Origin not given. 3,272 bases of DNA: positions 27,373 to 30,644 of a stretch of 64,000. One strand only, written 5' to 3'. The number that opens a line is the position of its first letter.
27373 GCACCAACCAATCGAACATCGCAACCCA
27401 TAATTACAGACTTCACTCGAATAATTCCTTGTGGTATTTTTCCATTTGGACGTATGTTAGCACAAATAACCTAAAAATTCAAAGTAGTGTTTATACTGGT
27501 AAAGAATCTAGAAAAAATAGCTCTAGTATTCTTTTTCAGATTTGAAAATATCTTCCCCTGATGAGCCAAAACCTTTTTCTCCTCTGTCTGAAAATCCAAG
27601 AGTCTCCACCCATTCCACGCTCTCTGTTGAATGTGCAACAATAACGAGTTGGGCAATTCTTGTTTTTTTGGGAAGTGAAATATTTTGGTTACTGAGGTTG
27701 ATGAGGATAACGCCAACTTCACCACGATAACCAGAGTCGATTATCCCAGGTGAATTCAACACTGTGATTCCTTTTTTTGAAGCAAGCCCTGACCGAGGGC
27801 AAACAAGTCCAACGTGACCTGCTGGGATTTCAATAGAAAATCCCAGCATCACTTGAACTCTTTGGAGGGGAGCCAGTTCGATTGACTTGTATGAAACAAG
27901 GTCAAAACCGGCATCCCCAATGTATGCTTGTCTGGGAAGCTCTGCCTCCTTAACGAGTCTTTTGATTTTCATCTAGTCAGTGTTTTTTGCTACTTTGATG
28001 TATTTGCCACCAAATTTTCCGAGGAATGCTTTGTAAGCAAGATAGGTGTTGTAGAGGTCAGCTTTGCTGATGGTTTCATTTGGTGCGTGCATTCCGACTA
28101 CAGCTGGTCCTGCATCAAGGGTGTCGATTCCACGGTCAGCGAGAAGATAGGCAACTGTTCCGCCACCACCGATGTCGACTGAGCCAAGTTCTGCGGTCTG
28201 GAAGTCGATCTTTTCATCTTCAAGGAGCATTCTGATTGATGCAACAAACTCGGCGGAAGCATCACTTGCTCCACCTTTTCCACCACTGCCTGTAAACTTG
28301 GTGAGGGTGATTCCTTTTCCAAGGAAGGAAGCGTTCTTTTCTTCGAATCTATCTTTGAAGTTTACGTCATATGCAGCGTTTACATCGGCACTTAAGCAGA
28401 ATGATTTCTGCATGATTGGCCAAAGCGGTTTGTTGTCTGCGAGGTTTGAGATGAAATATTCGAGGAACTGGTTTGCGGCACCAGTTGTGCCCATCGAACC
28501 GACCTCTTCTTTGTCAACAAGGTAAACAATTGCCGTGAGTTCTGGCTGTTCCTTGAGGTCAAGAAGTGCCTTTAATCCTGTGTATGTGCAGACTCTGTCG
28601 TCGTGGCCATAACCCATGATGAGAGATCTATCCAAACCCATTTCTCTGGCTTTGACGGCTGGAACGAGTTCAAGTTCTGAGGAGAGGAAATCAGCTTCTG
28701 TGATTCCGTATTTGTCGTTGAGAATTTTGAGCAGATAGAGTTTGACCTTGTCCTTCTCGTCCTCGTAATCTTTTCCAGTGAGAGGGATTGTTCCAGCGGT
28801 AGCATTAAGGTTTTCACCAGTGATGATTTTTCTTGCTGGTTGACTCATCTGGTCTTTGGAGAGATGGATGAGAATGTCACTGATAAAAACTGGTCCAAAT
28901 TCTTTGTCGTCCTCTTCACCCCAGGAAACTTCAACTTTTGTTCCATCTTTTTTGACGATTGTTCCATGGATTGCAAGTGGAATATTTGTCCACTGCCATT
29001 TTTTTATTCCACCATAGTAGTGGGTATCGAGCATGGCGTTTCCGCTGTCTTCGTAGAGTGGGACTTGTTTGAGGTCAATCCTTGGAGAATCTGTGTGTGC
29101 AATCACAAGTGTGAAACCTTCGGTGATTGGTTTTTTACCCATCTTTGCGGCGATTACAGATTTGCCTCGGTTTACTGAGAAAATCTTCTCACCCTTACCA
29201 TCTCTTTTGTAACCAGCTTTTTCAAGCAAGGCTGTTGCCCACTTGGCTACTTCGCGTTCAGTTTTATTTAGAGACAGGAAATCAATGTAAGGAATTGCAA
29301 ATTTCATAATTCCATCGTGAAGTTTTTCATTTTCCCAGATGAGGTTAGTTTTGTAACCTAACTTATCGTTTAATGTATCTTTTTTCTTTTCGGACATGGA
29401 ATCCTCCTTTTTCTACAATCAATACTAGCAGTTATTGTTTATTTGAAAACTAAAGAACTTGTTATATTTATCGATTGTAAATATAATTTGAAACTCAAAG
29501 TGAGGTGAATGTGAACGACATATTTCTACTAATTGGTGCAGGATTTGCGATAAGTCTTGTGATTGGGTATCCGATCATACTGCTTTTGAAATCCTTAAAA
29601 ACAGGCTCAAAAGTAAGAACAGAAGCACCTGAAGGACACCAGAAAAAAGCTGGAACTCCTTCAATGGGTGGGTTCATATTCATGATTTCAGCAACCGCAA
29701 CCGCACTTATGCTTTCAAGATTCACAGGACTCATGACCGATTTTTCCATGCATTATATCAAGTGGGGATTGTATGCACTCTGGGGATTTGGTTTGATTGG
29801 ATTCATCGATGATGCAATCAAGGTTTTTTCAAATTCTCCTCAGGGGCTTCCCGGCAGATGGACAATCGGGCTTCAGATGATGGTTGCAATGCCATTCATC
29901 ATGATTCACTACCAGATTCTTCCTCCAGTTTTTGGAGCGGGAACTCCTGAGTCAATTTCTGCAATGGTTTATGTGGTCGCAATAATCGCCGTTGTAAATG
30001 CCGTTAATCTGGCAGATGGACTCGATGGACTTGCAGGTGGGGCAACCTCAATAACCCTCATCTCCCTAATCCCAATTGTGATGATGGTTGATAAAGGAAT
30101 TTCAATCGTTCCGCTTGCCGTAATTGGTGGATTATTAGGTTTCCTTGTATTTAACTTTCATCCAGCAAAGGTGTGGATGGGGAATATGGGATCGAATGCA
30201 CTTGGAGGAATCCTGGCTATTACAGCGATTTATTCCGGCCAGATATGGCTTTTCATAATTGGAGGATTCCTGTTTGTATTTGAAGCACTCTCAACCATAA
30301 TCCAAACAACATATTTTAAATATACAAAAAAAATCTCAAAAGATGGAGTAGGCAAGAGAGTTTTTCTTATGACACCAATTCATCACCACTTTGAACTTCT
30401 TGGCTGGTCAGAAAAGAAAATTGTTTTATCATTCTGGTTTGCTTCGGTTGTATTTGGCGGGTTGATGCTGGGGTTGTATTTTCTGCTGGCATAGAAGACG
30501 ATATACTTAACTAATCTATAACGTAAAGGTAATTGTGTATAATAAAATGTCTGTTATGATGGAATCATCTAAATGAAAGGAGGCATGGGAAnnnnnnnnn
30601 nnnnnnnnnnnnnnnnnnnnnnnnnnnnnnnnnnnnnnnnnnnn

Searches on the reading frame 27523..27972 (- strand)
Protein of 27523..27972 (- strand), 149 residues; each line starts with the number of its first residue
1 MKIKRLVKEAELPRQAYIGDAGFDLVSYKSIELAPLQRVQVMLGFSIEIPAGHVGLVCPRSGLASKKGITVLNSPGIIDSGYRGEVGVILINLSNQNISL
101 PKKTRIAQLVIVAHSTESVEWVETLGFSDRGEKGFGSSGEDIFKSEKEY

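Call 6: search_protein_families(library=pfam, proteins=[window:27523-27972:-], max_evalue=0.01)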
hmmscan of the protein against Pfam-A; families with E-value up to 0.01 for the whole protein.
window:27523-27972:- (149 aa): 2 families
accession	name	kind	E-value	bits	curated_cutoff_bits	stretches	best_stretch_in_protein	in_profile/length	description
PF00692.24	dUTPase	-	7.1e-33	113.6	22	1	9-139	2-129/129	dUTPase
PF22769.1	DCD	-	3.8e-07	30.7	27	1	46-111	86-150/153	dCTP deaminase-like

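Call 7: search_protein_families(library=ncbifam, proteins=[window:27523-27972:-], max_evalue=0.01)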
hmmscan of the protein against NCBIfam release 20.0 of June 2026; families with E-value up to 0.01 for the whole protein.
window:27523-27972:- (149 aa): 5 families
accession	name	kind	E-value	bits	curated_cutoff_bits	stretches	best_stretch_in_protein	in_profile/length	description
NF001862.0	PRK00601.1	equivalog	4.4e-44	149.7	103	1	3-140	10-149/150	dUTP diphosphatase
TIGR00576.1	dut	superfamily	3.2e-42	143.7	102.55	1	1-140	2-143/143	dUTP diphosphatase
NF002598.0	PRK02253.1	equivalog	1.6e-10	40.7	130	1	43-117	82-153/167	deoxyuridine 5'-triphosphate nucleotidohydrolase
TIGR02274.1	dCTP_deam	equivalog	2.9e-10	40.1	92.8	1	46-116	87-156/180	dCTP deaminase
NF010561.0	PRK13956.1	equivalog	2.4e-08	33.9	223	1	8-114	14-126/147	dUTP diphosphatase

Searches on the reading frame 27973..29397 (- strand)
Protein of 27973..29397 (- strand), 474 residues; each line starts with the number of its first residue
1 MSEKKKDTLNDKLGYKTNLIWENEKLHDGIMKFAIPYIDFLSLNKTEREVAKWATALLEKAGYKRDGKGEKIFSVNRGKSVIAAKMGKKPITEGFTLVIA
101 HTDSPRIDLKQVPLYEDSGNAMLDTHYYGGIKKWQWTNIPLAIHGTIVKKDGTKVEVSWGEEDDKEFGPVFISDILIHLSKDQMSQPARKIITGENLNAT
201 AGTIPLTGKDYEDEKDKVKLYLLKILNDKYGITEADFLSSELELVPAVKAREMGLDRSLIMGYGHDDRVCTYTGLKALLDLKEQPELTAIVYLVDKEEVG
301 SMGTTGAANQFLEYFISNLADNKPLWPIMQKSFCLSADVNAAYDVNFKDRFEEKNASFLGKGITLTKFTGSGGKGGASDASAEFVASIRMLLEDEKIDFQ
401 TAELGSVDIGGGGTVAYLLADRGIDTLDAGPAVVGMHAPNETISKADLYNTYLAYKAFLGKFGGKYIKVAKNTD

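Call 6: search_protein_families(library=pfam, proteins=[window:27973-29397:-], max_evalue=0.01)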
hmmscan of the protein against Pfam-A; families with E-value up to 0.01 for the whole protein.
window:27973-29397:- (474 aa): 3 families
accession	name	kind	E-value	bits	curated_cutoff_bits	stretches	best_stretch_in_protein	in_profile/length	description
PF02127.20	Peptidase_M18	-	3.5e-79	267.1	24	1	54-458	24-431/432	Aminopeptidase I zinc metalloprotease (M18)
PF05343.19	Peptidase_M42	-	9.2e-07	28.6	23.2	0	255-310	123-179/292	M42 glutamyl aminopeptidase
PF01546.33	Peptidase_M20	-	0.0023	18.3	24.6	1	260-459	28-204/206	Peptidase family M20/M25/M40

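Call 7: search_protein_families(library=ncbifam, proteins=[window:27973-29397:-], max_evalue=0.01)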
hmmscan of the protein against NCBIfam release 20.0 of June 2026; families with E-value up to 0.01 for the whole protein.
window:27973-29397:- (474 aa): 3 families
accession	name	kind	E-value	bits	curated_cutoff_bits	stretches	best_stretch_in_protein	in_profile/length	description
NF002600.0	PRK02256.1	equivalog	5.3e-173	575.8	529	1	11-460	3-461/463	aminopeptidase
NF002759.0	PRK02813.1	equivalog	6.6e-52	176.9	356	1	40-460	15-428/430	M18 family aminopeptidase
NF006399.0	PRK08651.1-2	equivalog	0.00015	20.9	381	0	409-459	350-401/405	succinyl-diaminopimelate desuccinylase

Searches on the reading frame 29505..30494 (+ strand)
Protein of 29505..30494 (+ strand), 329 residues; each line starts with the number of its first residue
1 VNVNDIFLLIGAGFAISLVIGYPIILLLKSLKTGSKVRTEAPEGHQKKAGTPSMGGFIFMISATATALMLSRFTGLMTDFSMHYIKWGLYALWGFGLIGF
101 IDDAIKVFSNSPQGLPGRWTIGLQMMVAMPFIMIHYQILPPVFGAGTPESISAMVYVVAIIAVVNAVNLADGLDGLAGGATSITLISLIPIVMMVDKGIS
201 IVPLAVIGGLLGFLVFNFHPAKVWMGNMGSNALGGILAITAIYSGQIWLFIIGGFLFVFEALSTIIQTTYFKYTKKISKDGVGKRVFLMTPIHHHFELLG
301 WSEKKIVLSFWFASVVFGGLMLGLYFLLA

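Call 6: search_protein_families(library=pfam, proteins=[window:29505-30494:+], max_evalue=0.01)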
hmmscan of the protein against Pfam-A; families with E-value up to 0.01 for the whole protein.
window:29505-30494:+ (329 aa): 2 families
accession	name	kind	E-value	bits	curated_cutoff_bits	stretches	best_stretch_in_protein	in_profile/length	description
PF00953.26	Glycos_transf_4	-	8.1e-30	104.4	27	1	90-244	6-159/160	Glycosyl transferase family 4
PF10555.14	MraY_sig1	-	0.0078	16.1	20.1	1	48-59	1-12/13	Phospho-N-acetylmuramoyl-pentapeptide-transferase signature 1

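Call 7: search_protein_families(library=ncbifam, proteins=[window:29505-30494:+], max_evalue=0.01)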
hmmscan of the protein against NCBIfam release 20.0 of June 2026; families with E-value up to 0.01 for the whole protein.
window:29505-30494:+ (329 aa): 3 families
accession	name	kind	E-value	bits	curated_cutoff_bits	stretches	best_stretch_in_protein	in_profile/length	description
TIGR00445.1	mraY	equivalog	5.3e-67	226.6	192.05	1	17-317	1-310/321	phospho-N-acetylmuramoyl-pentapeptide-transferase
NF053644.1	MraY_archaea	equivalog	3.9e-24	85.6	450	2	151-318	181-336/340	pseudomurein biosynthesis MraY family phospho-N-acetylmuramoyl-pentapeptide-transferase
TIGR02380.1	ECA_wecA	exception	1.8e-08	33.9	326.05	1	73-235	60-220/346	UDP-N-acetylglucosamine--undecaprenyl-phosphate N-acetylglucosaminephosphotransferase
